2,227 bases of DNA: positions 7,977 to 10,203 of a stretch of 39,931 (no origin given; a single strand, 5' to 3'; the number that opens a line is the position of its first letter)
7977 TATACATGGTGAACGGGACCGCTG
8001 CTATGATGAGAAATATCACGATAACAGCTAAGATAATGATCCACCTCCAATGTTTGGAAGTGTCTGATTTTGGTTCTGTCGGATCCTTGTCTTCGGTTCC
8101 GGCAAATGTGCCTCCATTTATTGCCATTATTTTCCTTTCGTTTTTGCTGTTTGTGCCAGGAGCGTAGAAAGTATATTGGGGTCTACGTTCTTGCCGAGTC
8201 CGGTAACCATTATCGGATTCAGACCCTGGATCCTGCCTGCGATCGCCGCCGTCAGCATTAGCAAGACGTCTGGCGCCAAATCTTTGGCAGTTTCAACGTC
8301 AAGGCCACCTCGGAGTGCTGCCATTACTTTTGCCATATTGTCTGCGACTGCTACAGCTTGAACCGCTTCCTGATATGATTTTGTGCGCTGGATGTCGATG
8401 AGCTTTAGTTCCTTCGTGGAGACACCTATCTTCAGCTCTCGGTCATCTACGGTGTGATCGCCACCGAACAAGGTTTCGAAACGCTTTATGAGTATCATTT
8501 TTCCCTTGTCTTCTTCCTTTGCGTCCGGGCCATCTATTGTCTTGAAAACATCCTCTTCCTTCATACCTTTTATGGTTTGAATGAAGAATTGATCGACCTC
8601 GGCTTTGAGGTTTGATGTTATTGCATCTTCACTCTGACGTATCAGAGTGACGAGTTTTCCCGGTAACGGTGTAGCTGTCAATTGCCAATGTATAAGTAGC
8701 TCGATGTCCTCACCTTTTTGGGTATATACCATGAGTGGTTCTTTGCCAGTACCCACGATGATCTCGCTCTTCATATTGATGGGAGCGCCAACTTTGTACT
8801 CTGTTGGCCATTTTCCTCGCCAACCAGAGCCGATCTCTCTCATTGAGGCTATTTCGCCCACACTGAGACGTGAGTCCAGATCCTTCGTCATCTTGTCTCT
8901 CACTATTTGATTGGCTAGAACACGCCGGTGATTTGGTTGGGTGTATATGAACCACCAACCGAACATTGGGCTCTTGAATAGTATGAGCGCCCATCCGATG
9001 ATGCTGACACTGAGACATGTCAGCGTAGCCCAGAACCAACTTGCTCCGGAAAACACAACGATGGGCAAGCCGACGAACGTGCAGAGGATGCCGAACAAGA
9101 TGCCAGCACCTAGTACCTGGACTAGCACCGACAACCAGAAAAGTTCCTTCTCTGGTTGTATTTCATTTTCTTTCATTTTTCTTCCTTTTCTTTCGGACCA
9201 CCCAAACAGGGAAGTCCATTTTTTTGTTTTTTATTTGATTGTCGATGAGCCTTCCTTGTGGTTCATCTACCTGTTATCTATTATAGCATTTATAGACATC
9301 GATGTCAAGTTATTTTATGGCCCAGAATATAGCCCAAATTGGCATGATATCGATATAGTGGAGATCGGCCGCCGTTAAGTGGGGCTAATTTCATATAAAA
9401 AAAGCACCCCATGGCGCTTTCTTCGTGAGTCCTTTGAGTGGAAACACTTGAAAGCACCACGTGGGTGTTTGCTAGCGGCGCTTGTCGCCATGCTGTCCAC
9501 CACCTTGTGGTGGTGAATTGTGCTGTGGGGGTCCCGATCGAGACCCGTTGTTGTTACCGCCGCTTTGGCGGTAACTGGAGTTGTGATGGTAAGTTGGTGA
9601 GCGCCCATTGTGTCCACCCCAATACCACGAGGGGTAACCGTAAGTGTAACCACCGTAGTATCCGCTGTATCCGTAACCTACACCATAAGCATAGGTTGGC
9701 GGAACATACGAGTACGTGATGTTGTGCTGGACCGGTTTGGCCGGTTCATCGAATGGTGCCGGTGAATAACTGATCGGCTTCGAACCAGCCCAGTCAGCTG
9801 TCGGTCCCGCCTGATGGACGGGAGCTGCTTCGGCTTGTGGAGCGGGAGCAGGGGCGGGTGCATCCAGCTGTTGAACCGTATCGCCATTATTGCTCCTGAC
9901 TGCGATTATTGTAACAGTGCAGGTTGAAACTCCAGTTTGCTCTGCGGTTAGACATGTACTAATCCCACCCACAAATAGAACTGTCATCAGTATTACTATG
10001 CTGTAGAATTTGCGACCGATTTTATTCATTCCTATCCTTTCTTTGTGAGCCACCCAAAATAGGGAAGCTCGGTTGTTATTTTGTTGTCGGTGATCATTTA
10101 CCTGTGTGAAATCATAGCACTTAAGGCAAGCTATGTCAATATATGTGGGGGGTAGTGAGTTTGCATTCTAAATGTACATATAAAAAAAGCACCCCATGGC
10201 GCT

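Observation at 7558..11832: GC-rich minus-strand block of four surface/membrane protein genes: candidate accessory cell-surface module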

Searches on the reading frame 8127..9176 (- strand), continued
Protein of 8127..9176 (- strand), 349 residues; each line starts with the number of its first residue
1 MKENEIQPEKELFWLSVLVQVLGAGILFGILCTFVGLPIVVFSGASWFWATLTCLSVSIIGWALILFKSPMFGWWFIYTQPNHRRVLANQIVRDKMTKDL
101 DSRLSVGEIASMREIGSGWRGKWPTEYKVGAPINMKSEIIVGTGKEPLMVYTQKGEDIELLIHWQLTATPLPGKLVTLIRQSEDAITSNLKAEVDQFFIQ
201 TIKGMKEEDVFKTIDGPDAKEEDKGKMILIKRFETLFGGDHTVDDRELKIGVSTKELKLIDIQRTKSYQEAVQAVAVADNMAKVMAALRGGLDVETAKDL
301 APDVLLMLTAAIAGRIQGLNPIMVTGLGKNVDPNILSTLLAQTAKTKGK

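Call 43: fold_search(model_id=the predicted structure, library=pdb)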
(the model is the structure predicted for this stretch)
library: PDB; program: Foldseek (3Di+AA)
matches with E <= 10: 227; with E <= 0.001: 44
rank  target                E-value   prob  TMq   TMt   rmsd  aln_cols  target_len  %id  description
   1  8rrh_A                6.4e-08  1.00  0.38  0.47  14.4       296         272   13  The human prohibitin complex (released 2024-12-18)
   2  8rrh_B                8.6e-08  1.00  0.38  0.44  15.0       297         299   13  The human prohibitin complex (released 2024-12-18)
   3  9oh9_B                9.1e-08  1.00  0.39  0.51  11.4       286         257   15  Human Stomatin Complex in Native Membrane Vesicles (released 2025-08-13)
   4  7vhq_G                1.2e-07  1.00  0.43  0.50  16.4       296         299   14  Structural insights into the membrane microdomain organization by SPFH family proteins (released 2022-01-19)
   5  9oh9_A                2.1e-07  1.00  0.39  0.51  10.9       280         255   15  Human Stomatin Complex in Native Membrane Vesicles (released 2025-08-13)
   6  9vvj_A                2.1e-07  1.00  0.34  0.38  21.8       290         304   10  Cryo-EM structure of the erlin1/2 complex purified using DDM and GDN (released 2026-03-25)
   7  9vvg_a                2.1e-07  1.00  0.34  0.38  22.8       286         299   10  Cryo-EM structure of the erlin1/2 complex purified using GDN and CHS (released 2026-03-25)
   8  7vhq_E                3.0e-07  1.00  0.38  0.47  17.0       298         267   12  Structural insights into the membrane microdomain organization by SPFH family proteins (released 2022-01-19)
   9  9z7u_B                3.3e-07  1.00  0.40  0.49  11.2       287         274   15  Human Stomatin - C8 Symmetry (released 2026-02-25)
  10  9cz2_XA               4.5e-07  1.00  0.39  0.48  16.0       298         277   11  Cryo-EM structure of a nautilus-like HflK/C assembly in complex with FtsH AAA protease (released 2024-11-13)
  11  9l3g_a                4.5e-07  1.00  0.33  0.29  18.5       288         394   12  Structure of the flotillin complex (released 2025-12-24)
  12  9o9z_a                5.7e-07  1.00  0.39  0.49  14.2       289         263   11  The human PHB1/2 complex (closed) (released 2025-10-22)
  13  9o9z_A                6.4e-07  1.00  0.41  0.56  13.4       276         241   12  The human PHB1/2 complex (closed) (released 2025-10-22)
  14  9vvg_A                6.8e-07  1.00  0.34  0.38  22.8       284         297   10  Cryo-EM structure of the erlin1/2 complex purified using GDN and CHS (released 2026-03-25)
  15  9o9u_A                1.1e-06  1.00  0.33  0.38  22.3       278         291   11  The Erlin1/2 complex (released 2025-10-22)
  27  8z5g_A                2.3e-05  1.00  0.35  0.43  15.8       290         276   12  Cryo-EM structure of E.coli SPFH-NfeD family protein complex QmcA-YbbJ (released 2024-08-21)
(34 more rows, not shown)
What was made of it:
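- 8127..9176 (-): Gene B (349 aa): divergent SPFH/Band-7 scaffold protein. It has an N-terminal two-helix membrane hairpin (aa 8-68), an SPFH domain (~76-264) and a coiled-coil helix (266-291). Foldseek top hits are prohibitin 8rrh, stomatin 9oh9, HflK/C 7vhq/9cz2, flotillin and QmcA 8z5g, E 6e-8 to 2e-5, probability 1.0 (call 43).
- On SPFH / Band 7 superfamily (gene B): Foldseek matches prohibitin, stomatin, HflK/C, erlin, flotillin and QmcA at probability 1.0 (call 43).
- Closest known: HflK/C-FtsH, prohibitin, stomatin, flotillin and erlin cages. Same: Full-length fold match over 275-298 aligned columns, E 6e-8 to 1e-5, probability 1.0 (call 43).
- QmcA of the QmcA-YbbJ complex (8z5g) is among the structural matches of B (call 43).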

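Call 46: find_related_loci(query=A6, collection=genome_contigs, flank=8000)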
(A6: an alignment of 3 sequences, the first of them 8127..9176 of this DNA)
Query A6 (349 aa) in genome_contigs; peptide patterns used: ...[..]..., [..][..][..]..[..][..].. (x = any residue, [..] = any of these).
82 stretches matched a pattern, but none encodes a relative of the query by tblastn (E <= 1e-3).

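Call 47: find_related_loci(query=A6, collection=metagenome_contigs, flank=8000)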
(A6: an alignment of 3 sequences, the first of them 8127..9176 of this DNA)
Query A6 (349 aa) in metagenome_contigs; peptide patterns used: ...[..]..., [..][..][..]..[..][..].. (x = any residue, [..] = any of these).
132 stretches matched a pattern; 4 encode a relative of the query (tblastn E <= 1e-3); 4 distinct loci.
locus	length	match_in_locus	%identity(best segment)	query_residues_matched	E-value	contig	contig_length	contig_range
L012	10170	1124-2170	97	1-349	0e+0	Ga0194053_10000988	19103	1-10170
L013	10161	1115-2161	97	1-349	0e+0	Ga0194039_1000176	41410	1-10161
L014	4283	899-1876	37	2-333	3e-59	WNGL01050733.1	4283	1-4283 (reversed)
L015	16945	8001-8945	30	9-328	6e-45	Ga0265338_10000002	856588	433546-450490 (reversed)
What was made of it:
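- Tried and rejected: With the 3-sequence alignment it found nothing in GTDB genomes (call 46) and four loci in metagenomes (call 47).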

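Call 49: find_encoding_contigs(protein=P0006, flank=6000, max_places=1)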
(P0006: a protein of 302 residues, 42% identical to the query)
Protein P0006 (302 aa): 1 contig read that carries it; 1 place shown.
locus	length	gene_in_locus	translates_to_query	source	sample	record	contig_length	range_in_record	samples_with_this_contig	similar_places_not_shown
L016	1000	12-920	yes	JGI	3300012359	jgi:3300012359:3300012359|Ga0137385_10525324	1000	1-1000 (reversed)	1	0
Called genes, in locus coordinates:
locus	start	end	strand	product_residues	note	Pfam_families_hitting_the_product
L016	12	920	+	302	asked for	-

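Call 50: find_encoding_contigs(protein=P0008, flank=6000, max_places=1)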
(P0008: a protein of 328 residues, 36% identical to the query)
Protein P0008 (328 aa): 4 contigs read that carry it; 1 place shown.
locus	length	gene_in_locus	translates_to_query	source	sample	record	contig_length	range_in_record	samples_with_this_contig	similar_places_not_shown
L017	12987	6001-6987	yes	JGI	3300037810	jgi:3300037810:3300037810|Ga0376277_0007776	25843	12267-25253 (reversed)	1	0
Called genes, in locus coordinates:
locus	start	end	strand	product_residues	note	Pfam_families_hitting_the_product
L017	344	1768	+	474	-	PF00664:ABC_membrane, PF02463:SMC_N (weak), PF00005:ABC_tran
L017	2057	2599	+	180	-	PF01936:NYN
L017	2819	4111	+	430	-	-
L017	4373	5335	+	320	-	PF01145:Band_7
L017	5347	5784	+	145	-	-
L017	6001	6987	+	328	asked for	-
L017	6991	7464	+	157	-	-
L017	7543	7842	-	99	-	PF18895:T4SS_pilin (weak)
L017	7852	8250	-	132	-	PF18895:T4SS_pilin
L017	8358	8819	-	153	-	PF18895:T4SS_pilin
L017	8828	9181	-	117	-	PF18895:T4SS_pilin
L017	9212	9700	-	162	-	PF18895:T4SS_pilin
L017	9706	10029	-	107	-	PF18895:T4SS_pilin (weak)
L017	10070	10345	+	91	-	-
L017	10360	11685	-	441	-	-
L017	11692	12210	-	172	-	PF01135:PCMT, PF05175:MTS (weak), PF13489:Methyltransf_23, PF01209:Ubie_methyltran, PF13847:Methyltransf_31, PF08241:Methyltransf_11, PF08242:Methyltransf_12, PF13649:Methyltransf_25, +1 more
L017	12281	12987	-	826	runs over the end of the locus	PF00521:DNA_topoisoIV, PF03989:DNA_gyraseA_C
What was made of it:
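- L017 has two tandem SPFH+partner pairs (call 50).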

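Call 51: find_encoding_contigs(protein=P0010, flank=6000, max_places=1)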
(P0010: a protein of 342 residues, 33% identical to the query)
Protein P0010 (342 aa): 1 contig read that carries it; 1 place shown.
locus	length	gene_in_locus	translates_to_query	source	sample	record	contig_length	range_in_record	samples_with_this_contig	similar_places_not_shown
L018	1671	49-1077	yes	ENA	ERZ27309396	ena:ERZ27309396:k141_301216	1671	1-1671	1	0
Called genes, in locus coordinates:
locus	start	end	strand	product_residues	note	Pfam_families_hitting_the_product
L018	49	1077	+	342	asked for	-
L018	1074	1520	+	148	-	-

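Call 52: find_encoding_contigs(protein=P0011, flank=6000, max_places=1)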
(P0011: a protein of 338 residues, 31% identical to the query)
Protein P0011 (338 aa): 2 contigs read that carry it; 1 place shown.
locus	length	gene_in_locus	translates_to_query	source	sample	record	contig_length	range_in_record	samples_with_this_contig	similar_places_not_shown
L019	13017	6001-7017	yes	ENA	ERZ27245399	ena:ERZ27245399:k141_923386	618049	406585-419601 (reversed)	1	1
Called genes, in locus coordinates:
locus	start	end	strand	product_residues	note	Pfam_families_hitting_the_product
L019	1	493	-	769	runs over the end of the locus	PF00005:ABC_tran (faint), PF02463:SMC_N, PF13175:AAA_15 (weak), PF13476:AAA_23, PF13304:AAA_21 (weak)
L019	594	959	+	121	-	PF05635:23S_rRNA_IVP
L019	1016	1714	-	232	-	PF22935:RM44_endonuclase, PF14622:Ribonucleas_3_3, PF00636:Ribonuclease_3, PF00035:dsrm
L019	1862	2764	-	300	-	PF01029:NusB, PF00293:NUDIX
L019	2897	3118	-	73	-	PF01783:Ribosomal_L32p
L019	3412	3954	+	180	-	PF00293:NUDIX (weak)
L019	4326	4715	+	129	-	-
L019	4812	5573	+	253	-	-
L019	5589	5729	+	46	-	-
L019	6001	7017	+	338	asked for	-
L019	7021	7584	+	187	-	-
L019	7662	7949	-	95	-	PF18895:T4SS_pilin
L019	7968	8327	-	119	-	PF18895:T4SS_pilin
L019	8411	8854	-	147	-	PF18895:T4SS_pilin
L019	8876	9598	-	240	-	PF04956:TrbC (faint), PF18895:T4SS_pilin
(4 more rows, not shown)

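Call 65: find_encoding_contigs(protein=P0040, flank=8000, max_places=1)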
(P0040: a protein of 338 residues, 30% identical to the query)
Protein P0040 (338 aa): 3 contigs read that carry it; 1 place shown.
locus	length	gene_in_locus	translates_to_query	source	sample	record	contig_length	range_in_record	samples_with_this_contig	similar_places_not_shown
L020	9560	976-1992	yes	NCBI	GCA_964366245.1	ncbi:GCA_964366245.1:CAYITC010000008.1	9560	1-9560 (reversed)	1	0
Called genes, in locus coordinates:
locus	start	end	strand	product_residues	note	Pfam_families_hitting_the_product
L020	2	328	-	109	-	?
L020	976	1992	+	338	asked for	-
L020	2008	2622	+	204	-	-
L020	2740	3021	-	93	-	PF18895:T4SS_pilin (weak)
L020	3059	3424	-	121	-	PF18895:T4SS_pilin (weak)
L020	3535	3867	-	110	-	PF18895:T4SS_pilin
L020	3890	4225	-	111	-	PF18895:T4SS_pilin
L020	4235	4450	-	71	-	PF18895:T4SS_pilin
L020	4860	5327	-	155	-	-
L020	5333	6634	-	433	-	PF01547:SBP_bac_1, PF13416:SBP_bac_8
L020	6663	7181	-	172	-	PF01135:PCMT (weak), PF01209:Ubie_methyltran, PF05175:MTS (weak), PF13489:Methyltransf_23 (weak), PF01728:FtsJ (weak), PF13847:Methyltransf_31, PF08241:Methyltransf_11, PF13649:Methyltransf_25, +2 more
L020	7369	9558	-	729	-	?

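Call 66: find_encoding_contigs(protein=P0062, flank=8000, max_places=1)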
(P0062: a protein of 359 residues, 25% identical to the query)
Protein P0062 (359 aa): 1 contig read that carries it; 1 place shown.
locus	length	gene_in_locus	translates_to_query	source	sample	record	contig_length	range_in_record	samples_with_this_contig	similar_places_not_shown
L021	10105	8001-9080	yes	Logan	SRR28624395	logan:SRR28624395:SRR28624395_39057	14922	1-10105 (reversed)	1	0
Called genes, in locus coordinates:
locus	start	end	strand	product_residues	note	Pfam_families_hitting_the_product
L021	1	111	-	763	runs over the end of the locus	PF02463:SMC_N, PF13175:AAA_15, PF13476:AAA_23, PF13304:AAA_21 (weak)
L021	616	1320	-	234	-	PF22935:RM44_endonuclase, PF14622:Ribonucleas_3_3, PF00636:Ribonuclease_3, PF00035:dsrm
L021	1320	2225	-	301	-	PF01029:NusB, PF00293:NUDIX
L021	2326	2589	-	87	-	PF01783:Ribosomal_L32p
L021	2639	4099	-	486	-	-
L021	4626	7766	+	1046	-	-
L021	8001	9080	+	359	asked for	-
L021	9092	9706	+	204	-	-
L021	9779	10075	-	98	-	PF18895:T4SS_pilin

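Call 80: search_protein_families(library=pfam, proteins=[L017:4373-5335:+, L021:4626-7766:+, L010:6151-7752:+, L011:6043-7818:+, L015:6740-7591:+], max_evalue=0.01)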
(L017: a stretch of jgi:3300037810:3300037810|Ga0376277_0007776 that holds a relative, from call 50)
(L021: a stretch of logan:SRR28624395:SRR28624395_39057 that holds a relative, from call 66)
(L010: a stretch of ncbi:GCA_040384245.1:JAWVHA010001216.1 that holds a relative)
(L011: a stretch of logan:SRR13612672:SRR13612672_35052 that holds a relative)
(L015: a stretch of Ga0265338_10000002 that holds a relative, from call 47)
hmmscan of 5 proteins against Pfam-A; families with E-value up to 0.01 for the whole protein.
L017:4373-5335:+ (320 aa): 1 family
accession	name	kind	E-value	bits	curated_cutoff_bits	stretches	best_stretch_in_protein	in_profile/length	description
PF01145.31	Band_7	-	4.1e-08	33.9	23.6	1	100-244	28-171/176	SPFH domain / Band 7 family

L021:4626-7766:+ (1046 aa): 0 families

L010:6151-7752:+ (533 aa): 2 families
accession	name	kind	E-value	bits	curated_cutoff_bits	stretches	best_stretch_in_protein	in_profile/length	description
PF18998.6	Flg_new_2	-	1.9e-27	95.4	23.6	2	227-295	2-72/73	Divergent InlB B-repeat domain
PF13623.11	SurA_N_2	-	0.0057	17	28.5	1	307-369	9-74/145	SurA-like N-terminal domain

L011:6043-7818:+ (591 aa): 0 families

L015:6740-7591:+ (283 aa): 0 families

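Call 84: search_protein_families(library=padloc, proteins=[window:8127-9176:-], max_evalue=0.01)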
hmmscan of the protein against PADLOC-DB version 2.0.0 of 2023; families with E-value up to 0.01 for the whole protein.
window:8127-9176:- (349 aa): 0 families

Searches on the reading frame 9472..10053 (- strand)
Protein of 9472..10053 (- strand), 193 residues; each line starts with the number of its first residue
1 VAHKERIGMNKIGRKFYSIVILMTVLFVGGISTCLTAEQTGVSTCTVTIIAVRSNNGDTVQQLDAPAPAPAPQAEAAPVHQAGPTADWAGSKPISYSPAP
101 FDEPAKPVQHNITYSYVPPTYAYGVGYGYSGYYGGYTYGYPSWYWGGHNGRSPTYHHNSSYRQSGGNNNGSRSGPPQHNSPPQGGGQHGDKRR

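Call 4: search_protein_families(library=pfam, proteins=[window:9472-10053:-], max_evalue=0.1)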
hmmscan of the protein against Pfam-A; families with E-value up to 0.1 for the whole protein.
window:9472-10053:- (193 aa): 0 families

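Call 8: search_protein_families(library=ncbifam, proteins=[window:9472-10053:-], max_evalue=0.1)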
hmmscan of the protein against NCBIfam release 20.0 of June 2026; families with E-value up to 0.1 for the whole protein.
window:9472-10053:- (193 aa): 0 families

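Call 9: search_protein_families(library=phrogs, proteins=[window:9472-10053:-], max_evalue=0.1)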
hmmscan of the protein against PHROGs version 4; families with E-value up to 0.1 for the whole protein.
window:9472-10053:- (193 aa): 0 families

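Call 84: search_protein_families(library=padloc, proteins=[window:9472-10029:-], max_evalue=0.01)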
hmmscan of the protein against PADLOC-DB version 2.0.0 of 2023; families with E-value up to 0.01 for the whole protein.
window:9472-10029:- (185 aa): 0 families
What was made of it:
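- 9472..10053 (-): Gene C (193-aa ORF, probably 185 aa from ATG 10029): signal/anchor segment, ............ stalk, Tyr/Gly-rich low-complexity region and a basic tail. No family hit (calls 4, 8, 9, 84).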
